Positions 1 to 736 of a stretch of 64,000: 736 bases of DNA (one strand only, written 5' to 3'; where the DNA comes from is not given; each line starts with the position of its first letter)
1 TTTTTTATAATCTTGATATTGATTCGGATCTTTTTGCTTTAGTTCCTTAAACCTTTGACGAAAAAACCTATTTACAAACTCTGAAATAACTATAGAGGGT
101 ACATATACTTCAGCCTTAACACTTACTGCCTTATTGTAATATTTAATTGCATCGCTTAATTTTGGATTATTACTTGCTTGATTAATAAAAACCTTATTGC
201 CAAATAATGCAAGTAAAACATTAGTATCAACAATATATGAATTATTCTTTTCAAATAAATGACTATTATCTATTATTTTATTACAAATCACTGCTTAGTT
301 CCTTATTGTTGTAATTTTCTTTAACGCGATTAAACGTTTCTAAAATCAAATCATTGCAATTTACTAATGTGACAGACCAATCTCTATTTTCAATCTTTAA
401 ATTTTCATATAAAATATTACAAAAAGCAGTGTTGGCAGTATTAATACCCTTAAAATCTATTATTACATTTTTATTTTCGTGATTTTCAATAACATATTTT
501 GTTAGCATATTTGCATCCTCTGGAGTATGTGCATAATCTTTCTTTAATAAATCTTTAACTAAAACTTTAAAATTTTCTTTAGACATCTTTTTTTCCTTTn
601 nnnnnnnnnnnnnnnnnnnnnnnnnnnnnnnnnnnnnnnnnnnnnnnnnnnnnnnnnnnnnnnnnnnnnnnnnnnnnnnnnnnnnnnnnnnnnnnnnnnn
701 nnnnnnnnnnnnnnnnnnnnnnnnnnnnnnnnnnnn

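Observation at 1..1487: Coupled three-gene operon of a SpoIIAB/RsbW-like GHKL kinase, a STAS-like (DUF4325-type) protein and a PIN nuclease: candidate partner-switching-gated toxin/defence module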

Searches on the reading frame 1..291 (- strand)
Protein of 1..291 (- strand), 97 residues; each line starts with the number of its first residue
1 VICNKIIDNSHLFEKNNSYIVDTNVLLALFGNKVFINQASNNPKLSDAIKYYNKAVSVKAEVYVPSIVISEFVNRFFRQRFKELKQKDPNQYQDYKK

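Call 4: search_protein_families(library=pfam, proteins=[window:1-291:-], max_evalue=1)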
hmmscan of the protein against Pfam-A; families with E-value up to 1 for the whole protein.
window:1-291:- (97 aa): 1 family
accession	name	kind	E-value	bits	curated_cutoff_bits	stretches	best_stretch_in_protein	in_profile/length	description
PF01850.27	PIN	-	0.00085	20.4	23.6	1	19-82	1-51/120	PIN domain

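Call 5: search_protein_families(library=padloc, proteins=[window:1-291:-], max_evalue=1)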
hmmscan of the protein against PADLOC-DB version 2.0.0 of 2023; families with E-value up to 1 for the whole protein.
window:1-291:- (97 aa): 1 family
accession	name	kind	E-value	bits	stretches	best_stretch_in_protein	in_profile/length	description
PDLC04396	PDC-M07B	-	9e-05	20.6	1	17-77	4-60/165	-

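Call 6: search_protein_families(library=ncbifam, proteins=[window:1-291:-], max_evalue=1)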
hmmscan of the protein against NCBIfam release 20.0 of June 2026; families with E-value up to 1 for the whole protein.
window:1-291:- (97 aa): 0 families

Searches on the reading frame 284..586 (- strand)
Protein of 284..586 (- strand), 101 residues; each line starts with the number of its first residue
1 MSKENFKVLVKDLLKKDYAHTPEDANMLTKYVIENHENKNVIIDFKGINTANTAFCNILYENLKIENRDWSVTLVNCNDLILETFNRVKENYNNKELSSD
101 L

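Call 4: search_protein_families(library=pfam, proteins=[window:284-586:-], max_evalue=1)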
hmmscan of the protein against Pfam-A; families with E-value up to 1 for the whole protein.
window:284-586:- (101 aa): 4 families
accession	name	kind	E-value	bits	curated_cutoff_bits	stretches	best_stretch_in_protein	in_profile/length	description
PF14213.11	DUF4325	-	6.7e-05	23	23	1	35-57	13-35/64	STAS-like domain of unknown function (DUF4325)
PF18014.7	Acetyltransf_18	-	0.02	15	22.7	1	18-56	56-94/124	Acetyltransferase (GNAT) domain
PF25699.1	AcrF8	-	0.023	15.2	27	1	22-78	7-60/92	Anti-CRISPR protein AcrF8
PF01740.26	STAS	-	0.082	13.1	22.6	1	32-89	34-92/106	STAS domain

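Call 5: search_protein_families(library=padloc, proteins=[window:284-586:-], max_evalue=1)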
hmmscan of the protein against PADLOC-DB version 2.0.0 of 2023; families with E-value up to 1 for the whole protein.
window:284-586:- (101 aa): 0 families

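Call 6: search_protein_families(library=ncbifam, proteins=[window:284-586:-], max_evalue=1)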
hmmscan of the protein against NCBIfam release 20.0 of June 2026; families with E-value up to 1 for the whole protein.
window:284-586:- (101 aa): 1 family
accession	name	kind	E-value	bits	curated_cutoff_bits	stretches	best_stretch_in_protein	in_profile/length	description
NF006421.0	PRK08673.1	subfamily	0.087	12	335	1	13-57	205-248/338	3-deoxy-7-phosphoheptulonate synthase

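Call 26: search_solved_structures(query=window:284-586:-, max_evalue=10, show_alignments=3)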
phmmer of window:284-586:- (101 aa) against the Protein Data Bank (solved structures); distinct sequences matched with E-value up to 10: 2.
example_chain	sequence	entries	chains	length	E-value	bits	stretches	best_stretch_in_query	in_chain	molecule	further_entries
6vqw_A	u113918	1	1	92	0.3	14.6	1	22-77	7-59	AcrF8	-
7nyw_C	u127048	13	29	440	1.5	12.4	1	64-99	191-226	Chromosome partition protein MukF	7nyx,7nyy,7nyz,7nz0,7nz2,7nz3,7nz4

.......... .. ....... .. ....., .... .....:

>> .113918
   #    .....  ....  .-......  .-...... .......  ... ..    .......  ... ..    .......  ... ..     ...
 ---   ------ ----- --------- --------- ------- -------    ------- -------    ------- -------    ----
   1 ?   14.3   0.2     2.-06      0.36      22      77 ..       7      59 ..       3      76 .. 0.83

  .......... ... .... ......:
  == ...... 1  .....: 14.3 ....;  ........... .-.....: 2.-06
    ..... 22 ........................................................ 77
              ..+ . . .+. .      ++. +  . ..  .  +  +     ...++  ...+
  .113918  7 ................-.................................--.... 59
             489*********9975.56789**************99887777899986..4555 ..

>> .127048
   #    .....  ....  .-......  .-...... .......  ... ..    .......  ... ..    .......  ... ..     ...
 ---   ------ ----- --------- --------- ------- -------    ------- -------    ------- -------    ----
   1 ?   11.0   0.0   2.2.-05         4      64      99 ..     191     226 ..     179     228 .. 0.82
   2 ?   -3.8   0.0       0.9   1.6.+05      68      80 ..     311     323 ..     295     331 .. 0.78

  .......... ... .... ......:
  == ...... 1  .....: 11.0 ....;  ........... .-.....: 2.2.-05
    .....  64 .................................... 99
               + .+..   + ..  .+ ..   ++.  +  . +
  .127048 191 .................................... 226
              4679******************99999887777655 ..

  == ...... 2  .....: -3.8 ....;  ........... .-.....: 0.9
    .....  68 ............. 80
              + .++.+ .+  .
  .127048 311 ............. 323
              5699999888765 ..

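Call 30: find_homologous_proteins(query=window:284-586:-)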
Query window:284-586:- (101 aa): 7 proteins with E <= 0.001 among 9 candidates.
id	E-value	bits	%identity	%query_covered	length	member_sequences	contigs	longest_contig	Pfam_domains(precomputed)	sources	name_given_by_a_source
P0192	9.9e-49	181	91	92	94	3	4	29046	PF14213.12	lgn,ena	-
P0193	2.0e-44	167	75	100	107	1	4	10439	PF14213.12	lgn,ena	-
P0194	1.4e-41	158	71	100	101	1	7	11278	-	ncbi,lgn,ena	-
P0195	1.4e-41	158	69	100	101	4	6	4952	-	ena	-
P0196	1.0e-40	156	70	100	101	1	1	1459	-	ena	-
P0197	2.2e-39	151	70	100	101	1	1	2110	-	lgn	-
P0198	1.3e-23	101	53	91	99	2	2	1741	PF14213.12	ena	-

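Call 34: search_solved_structures(query=A3, max_evalue=10, show_alignments=3)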
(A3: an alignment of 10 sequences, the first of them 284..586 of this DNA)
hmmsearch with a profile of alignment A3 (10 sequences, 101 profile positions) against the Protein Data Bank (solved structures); distinct sequences matched with E-value up to 10: 2.
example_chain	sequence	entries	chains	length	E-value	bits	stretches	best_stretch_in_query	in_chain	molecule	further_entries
9z7o_A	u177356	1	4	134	0.00089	22.6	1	2-94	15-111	Escherichia VapS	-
8cbb_A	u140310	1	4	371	0.64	13.4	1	9-49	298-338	Alkanal monooxygenase alpha chain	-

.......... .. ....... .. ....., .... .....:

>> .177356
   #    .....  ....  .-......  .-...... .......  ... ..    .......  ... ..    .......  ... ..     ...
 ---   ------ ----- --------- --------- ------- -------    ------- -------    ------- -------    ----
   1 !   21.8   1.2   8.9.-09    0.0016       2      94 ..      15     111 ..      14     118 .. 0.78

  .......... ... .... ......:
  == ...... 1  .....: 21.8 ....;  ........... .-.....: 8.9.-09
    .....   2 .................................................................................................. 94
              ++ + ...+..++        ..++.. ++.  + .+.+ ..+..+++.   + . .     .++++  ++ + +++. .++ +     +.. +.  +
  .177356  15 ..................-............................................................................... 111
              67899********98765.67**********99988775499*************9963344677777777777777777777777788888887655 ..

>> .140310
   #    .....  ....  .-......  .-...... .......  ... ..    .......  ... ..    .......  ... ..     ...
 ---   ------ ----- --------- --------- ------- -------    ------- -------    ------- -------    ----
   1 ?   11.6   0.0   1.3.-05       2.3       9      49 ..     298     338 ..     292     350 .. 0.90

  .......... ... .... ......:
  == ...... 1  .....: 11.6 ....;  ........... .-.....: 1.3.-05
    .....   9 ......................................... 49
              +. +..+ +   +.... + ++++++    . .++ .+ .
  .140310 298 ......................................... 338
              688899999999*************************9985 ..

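Call 51: search_solved_structures(query=A5, max_evalue=1, show_alignments=2)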
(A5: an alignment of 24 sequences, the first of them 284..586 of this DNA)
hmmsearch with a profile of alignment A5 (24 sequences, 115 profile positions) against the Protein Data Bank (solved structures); distinct sequences matched with E-value up to 1: 5.
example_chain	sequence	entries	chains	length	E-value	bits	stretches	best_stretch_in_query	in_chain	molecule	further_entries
9z7o_A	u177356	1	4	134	2.7e-21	78.5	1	3-104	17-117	Escherichia VapS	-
8qai_A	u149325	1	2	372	1.2e-05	28.1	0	78-106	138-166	sc-CC-7-LI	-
8up1_A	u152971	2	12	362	0.19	14.6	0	67-97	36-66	De Novo Protein sr322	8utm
2efv_A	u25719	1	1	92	0.45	13.4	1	63-108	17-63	Hypothetical protein MJ0366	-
9bh5_CG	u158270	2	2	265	0.49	13.3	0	70-104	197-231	Large ribosomal subunit protein eL8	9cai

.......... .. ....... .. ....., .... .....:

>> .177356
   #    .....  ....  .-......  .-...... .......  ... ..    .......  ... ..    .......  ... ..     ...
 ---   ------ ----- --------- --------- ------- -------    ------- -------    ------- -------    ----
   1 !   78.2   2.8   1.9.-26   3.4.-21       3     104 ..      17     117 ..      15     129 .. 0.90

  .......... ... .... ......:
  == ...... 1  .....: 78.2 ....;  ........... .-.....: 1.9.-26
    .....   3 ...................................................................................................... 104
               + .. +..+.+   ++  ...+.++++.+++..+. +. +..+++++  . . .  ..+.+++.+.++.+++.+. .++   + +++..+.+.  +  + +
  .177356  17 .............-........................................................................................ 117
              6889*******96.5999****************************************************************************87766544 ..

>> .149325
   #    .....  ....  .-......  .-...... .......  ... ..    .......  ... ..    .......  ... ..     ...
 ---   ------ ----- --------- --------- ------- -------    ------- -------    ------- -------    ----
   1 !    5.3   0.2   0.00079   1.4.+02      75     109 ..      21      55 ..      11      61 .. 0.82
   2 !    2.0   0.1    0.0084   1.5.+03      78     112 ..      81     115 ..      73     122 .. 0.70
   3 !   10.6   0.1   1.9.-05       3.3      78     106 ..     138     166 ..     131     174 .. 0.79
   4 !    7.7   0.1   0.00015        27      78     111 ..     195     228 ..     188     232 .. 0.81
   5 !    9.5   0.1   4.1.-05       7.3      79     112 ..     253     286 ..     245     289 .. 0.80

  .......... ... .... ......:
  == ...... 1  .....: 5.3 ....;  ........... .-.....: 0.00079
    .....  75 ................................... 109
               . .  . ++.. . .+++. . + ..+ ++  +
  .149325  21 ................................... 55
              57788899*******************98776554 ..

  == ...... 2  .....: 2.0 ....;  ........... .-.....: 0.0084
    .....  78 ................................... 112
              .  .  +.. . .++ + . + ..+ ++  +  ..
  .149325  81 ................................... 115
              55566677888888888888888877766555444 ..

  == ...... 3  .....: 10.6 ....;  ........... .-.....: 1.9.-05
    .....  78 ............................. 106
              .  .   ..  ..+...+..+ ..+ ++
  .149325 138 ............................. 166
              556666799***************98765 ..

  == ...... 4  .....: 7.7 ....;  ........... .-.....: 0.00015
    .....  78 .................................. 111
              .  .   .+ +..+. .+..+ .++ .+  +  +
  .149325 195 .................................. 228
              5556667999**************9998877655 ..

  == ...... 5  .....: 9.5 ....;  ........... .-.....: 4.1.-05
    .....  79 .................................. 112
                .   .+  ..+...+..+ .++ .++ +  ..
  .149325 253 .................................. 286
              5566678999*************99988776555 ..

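Call 68: predict_structure(alignment_id=A7)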
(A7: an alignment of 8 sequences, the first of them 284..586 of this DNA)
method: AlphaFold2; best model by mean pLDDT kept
length: 101 residues; sequences in the alignment: 8
mean_pLDDT: 83.6   pTM: 0.71
mean pLDDT of the five models: 83.6, 76.1, 75.9, 75.7, 75.6
residues with pLDDT >= 90: 44; 70-90: 41; 50-70: 11; < 50: 5
segments of 3 or more residues with pLDDT < 50: 97-101
pLDDT, mean of each block of 10 residues (from residue 1): 81 92 92 88 93 90 71 89 88 57 38
secondary structure, 60 per line:
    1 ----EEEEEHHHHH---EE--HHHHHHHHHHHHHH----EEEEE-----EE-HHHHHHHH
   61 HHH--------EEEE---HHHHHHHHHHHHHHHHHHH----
elements in order: E5-9 H10-14 H22-35 E40-44 H53-63 E72-75 H79-97

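Call 72: fold_search(model_id=the predicted structure, library=pdb)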
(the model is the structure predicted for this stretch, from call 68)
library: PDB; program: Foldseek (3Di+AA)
matches with E <= 10: 694; with E <= 0.001: 0
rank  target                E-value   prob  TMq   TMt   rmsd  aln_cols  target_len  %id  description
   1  2lvb_MODEL_1_A        3.8e-02  0.60  0.36  0.33   8.9       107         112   16  Solution NMR Structure DE NOVO DESIGNED PFK fold PROTEIN, Northeast Structural Genomics Consortium (NESG) Targ (released 2012-08-08)
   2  9ikv_A                4.7e-02  1.00  0.60  0.12   2.4        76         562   13  human SLC26A7 with iodide (released 2025-07-02)
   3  5ezb_A                5.0e-02  0.96  0.50  0.38   3.8        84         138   12  Chicken prestin STAS domain (released 2015-12-16)
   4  4jgk_B                6.4e-02  0.94  0.46  0.30   4.3        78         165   18  Crystal Structure of the evolved variant of the computationally designed serine hydrolase, Northeast Structural Genomi (released 2013-03-20)
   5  4jgk_D                6.9e-02  0.97  0.50  0.33   3.2        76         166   18  Crystal Structure of the evolved variant of the computationally designed serine hydrolase, Northeast Structural Genomi (released 2013-03-20)
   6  7b0u_0                8.9e-02  0.98  0.55  0.23   2.7        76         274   17  Stressosome complex from Listeria innocua (released 2021-12-01)
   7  9ikx_A                8.9e-02  0.96  0.57  0.12   5.1        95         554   10  human SLC26A7 apo state (released 2025-07-02)
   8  4jgk_A                9.5e-02  0.93  0.48  0.32   3.6        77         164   18  Crystal Structure of the evolved variant of the computationally designed serine hydrolase, Northeast Structural Genomi (released 2013-03-20)
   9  7xul_A                1.0e-01  0.95  0.42  0.07   2.1        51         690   22  Human SLC26A3 in complex with Tenidap (released 2023-05-24)
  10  7lhv_A                1.2e-01  0.87  0.47  0.10   6.0        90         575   14  Structure of Arabidopsis thaliana sulfate transporter AtSULTR4;1 (released 2021-08-11)
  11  6jhk_B                1.3e-01  0.87  0.46  0.41   4.9        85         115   13  Crystal Structure of Bacillus subtilis RsbS (released 2019-09-11)
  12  7ch1_A                1.5e-01  0.77  0.44  0.08   7.4        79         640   16  The overall structure of SLC26A9 (released 2020-08-26)
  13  8sgw_C                1.5e-01  0.54  0.37  0.07   7.3        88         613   10  Pendrin in complex with chloride (released 2024-02-07)
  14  8x1t_B                2.3e-01  0.54  0.32  0.06   3.9        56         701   20  Cryo-EM structure of human DRA (SLC26A3) bound with sulfate (released 2025-05-14)
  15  6m36_B                2.5e-01  0.92  0.56  0.56   2.8        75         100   15  The crystal structure of B. subtilis RsbV/RsbW complex in the monoclinic crystal form (released 2020-07-15)
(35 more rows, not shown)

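Call 79: search_protein_families(library=phrogs, proteins=[window:284-586:-], max_evalue=0.01)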
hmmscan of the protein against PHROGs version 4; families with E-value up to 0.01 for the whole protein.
window:284-586:- (101 aa): 0 families
